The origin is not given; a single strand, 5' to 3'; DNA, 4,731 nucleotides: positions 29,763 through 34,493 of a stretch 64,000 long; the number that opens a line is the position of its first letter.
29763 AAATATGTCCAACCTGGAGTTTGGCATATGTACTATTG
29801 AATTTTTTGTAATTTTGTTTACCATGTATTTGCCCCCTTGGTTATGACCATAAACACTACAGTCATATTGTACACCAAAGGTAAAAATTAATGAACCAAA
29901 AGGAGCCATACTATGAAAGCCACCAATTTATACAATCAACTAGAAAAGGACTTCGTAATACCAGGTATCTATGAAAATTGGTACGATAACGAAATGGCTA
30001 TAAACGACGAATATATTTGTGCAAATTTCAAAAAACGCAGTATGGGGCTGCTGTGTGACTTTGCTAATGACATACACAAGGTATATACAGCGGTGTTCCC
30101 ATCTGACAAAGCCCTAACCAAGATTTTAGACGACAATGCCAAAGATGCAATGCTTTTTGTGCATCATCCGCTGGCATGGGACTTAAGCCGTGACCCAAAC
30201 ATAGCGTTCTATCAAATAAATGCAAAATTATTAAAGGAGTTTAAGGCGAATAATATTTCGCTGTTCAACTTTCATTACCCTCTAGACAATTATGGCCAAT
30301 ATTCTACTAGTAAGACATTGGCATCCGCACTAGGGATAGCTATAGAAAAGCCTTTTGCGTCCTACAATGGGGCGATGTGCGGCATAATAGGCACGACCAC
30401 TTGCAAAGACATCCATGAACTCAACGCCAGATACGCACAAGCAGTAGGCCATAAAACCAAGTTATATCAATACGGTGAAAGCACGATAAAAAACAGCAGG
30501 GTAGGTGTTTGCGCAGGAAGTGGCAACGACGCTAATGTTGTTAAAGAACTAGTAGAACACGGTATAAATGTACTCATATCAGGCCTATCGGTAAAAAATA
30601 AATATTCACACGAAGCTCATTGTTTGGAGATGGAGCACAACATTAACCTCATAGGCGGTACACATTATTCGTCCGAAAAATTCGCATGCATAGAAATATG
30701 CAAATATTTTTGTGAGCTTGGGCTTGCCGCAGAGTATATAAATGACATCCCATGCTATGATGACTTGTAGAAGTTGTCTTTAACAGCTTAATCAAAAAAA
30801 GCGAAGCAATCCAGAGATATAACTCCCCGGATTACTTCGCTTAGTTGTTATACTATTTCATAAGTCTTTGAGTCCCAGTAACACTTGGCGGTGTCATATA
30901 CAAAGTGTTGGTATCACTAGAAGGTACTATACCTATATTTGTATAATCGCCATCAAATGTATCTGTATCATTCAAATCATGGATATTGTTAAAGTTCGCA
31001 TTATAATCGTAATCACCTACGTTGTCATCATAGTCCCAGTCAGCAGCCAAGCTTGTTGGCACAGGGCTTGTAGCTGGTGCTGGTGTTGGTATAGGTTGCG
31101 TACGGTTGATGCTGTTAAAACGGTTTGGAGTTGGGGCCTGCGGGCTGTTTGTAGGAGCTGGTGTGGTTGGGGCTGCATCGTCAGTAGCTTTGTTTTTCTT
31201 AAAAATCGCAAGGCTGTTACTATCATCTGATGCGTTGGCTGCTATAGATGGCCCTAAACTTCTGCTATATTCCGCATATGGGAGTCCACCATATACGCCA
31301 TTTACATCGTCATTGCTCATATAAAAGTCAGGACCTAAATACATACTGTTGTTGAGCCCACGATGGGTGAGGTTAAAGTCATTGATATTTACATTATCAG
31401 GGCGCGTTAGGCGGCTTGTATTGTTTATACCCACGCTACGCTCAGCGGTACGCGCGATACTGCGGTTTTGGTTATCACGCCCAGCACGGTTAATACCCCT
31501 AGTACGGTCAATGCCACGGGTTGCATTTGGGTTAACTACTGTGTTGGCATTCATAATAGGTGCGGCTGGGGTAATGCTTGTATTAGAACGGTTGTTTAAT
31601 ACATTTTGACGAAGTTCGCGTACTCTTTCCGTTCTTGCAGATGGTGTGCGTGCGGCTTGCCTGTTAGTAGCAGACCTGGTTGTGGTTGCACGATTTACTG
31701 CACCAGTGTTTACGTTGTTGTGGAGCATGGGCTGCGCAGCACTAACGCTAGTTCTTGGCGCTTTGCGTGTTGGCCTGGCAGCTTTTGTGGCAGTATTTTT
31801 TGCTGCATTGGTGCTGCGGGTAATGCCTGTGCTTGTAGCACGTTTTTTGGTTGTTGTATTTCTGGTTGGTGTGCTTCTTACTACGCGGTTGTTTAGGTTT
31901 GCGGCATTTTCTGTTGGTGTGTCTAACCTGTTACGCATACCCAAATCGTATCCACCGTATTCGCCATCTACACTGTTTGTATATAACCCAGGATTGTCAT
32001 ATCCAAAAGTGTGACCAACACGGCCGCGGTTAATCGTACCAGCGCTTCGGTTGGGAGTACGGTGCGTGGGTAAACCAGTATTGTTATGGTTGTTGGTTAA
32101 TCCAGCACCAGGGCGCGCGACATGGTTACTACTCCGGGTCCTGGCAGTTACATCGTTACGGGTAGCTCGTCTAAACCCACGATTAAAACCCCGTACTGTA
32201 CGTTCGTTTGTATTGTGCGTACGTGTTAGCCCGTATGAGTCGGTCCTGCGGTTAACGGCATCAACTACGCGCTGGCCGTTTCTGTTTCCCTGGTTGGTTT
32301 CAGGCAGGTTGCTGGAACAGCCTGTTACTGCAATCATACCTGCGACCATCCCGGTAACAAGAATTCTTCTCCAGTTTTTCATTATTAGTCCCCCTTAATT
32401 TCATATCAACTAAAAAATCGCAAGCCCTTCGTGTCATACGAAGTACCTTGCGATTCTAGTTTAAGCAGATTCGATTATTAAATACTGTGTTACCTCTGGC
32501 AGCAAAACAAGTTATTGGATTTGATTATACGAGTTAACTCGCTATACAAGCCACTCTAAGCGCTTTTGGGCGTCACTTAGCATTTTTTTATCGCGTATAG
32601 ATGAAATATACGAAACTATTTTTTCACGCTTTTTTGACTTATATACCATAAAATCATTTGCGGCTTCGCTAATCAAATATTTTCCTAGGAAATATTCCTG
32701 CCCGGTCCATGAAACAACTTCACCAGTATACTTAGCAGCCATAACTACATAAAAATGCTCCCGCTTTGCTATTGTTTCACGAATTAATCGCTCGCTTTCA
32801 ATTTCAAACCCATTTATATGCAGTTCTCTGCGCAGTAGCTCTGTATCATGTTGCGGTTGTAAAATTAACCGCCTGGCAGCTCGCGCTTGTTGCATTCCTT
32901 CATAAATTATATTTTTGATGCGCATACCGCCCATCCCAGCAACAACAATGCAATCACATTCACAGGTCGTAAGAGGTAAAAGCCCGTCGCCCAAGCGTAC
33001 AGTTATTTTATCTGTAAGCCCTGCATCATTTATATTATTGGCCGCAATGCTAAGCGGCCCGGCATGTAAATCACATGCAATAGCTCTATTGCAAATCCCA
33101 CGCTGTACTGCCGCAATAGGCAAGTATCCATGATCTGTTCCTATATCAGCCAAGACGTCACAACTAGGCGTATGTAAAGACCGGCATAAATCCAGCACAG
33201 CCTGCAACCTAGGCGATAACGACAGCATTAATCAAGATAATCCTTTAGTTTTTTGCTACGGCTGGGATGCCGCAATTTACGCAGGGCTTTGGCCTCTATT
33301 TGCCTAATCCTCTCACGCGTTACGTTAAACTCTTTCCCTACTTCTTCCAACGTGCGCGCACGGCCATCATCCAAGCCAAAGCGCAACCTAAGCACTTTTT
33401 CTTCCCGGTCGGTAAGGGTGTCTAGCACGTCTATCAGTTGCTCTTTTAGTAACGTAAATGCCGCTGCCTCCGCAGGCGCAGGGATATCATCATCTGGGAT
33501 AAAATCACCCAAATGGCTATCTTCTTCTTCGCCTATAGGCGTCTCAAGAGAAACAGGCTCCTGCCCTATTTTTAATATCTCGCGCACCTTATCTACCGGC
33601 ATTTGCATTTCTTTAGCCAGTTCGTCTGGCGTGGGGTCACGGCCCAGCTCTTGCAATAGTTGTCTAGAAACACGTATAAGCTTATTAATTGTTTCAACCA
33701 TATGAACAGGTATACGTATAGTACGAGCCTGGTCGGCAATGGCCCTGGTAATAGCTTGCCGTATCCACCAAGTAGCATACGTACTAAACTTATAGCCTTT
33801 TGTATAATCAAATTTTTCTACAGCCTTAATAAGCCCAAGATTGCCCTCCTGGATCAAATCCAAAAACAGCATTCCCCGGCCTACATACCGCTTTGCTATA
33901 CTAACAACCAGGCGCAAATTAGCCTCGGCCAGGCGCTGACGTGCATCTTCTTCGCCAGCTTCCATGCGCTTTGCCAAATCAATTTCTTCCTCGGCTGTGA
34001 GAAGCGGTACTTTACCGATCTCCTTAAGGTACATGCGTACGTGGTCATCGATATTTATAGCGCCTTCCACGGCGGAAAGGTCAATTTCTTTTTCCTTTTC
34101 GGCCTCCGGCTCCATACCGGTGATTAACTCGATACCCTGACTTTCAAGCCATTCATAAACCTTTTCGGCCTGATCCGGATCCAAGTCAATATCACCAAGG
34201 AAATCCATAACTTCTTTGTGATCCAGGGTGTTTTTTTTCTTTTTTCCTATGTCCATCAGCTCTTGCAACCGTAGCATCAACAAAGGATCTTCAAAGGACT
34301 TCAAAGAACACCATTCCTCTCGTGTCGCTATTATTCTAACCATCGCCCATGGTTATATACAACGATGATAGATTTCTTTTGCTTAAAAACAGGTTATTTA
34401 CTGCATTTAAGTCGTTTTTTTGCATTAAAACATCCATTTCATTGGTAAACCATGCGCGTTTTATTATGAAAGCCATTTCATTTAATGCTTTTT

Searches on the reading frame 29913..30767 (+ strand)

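Call 59: search_protein_families(library=pfam, proteins=[window:29913-30767:+], max_evalue=0.00001)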
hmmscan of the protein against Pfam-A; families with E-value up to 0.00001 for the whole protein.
window:29913-30767:+ (285 aa): 1 family
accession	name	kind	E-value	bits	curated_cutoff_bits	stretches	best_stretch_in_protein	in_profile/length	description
PF01784.24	DUF34_NIF3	-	2.6e-26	93.2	23.4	1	43-267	24-236/256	Duf34/NIF3 (NGG1p interacting factor 3)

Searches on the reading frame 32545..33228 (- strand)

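Call 59: search_protein_families(library=pfam, proteins=[window:32545-33228:-], max_evalue=0.00001)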
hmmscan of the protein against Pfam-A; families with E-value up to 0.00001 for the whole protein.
window:32545-33228:- (228 aa): 2 families
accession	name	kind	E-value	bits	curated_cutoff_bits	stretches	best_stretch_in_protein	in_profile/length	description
PF04816.18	TrmK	-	1.4e-46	159.1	27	1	26-219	1-192/205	tRNA (adenine(22)-N(1))-methyltransferase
PF12847.13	Methyltransf_18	-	3.9e-46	157.2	27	1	4-163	1-151/151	Methyltransferase domain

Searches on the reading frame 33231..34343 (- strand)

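Call 59: search_protein_families(library=pfam, proteins=[window:33231-34343:-], max_evalue=0.00001)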
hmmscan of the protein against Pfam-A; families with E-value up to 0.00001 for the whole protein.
window:33231-34343:- (371 aa): 5 families
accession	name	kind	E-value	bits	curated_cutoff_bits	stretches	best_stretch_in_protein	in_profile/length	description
PF04539.22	Sigma70_r3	-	4.1e-33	113.8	25.3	1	217-293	1-77/78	Sigma-70 region 3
PF04542.20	Sigma70_r2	-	9.7e-25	86.6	24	1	138-208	1-71/71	Sigma-70 region 2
PF04545.22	Sigma70_r4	-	3e-19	68.7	24.1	1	306-359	1-50/50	Sigma-70, region 4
PF00140.25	Sigma70_r1_2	-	1.2e-17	64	22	1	100-132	1-33/34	Sigma-70 factor, region 1.2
PF03979.19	Sigma70_r1_1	-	1.7e-11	44.4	22.5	1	25-85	6-66/81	Sigma-70 factor, region 1.1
